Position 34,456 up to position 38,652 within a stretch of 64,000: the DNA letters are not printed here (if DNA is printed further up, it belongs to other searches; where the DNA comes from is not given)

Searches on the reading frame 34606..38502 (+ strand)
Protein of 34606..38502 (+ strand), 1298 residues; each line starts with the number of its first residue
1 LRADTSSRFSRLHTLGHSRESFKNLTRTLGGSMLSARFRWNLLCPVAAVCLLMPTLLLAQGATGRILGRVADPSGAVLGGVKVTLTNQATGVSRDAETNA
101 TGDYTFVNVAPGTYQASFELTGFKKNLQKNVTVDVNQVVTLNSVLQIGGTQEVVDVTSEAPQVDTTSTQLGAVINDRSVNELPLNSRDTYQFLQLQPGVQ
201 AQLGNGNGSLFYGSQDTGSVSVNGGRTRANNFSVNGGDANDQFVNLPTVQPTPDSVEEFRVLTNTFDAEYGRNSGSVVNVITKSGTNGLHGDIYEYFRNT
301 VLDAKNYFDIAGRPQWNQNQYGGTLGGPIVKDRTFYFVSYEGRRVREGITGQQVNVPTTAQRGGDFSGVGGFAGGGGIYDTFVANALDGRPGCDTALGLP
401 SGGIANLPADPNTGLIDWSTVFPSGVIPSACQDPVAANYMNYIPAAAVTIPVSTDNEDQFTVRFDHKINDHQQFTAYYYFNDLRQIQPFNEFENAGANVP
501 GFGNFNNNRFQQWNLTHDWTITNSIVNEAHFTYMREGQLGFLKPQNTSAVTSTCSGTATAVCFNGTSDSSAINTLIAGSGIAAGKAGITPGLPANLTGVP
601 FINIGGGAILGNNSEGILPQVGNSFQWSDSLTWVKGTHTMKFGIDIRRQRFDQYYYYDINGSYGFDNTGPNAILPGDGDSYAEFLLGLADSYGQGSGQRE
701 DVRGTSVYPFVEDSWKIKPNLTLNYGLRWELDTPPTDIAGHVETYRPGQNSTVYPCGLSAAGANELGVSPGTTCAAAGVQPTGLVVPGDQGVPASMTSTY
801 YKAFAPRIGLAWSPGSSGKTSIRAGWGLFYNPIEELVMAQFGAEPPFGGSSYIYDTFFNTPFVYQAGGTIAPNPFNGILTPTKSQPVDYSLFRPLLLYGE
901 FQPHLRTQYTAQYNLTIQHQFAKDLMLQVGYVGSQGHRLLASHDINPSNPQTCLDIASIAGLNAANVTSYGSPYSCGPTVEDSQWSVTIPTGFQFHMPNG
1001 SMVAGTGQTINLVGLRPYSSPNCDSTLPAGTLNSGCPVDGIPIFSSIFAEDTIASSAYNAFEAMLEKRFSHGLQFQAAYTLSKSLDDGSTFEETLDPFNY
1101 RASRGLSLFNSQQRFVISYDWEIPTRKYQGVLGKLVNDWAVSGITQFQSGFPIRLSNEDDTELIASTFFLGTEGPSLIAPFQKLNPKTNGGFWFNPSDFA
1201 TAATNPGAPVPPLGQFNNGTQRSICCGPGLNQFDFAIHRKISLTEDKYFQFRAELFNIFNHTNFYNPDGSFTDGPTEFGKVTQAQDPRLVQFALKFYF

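Call 54: search_protein_families(library=pfam, proteins=[window:34606-38502:+], max_evalue=0.0001)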
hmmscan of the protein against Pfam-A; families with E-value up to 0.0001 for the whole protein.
window:34606-38502:+ (1298 aa): 4 families
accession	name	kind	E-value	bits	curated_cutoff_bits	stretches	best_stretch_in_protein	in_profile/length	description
PF25183.1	OMP_b-brl_4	-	1.5e-194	649.3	30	1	281-1291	1-838/838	Outer membrane beta barrel domain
PF13620.12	CarboxypepD_reg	-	5.8e-19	68.7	32.3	1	66-146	2-82/82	Carboxypeptidase regulatory-like domain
PF17210.9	SdrD_B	-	1.8e-05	25.3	29.7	1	77-123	23-70/112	SdrD B-like domain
PF13715.12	CarbopepD_reg_2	-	5.3e-05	23.6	32.2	0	67-145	2-76/88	CarboxypepD_reg-like domain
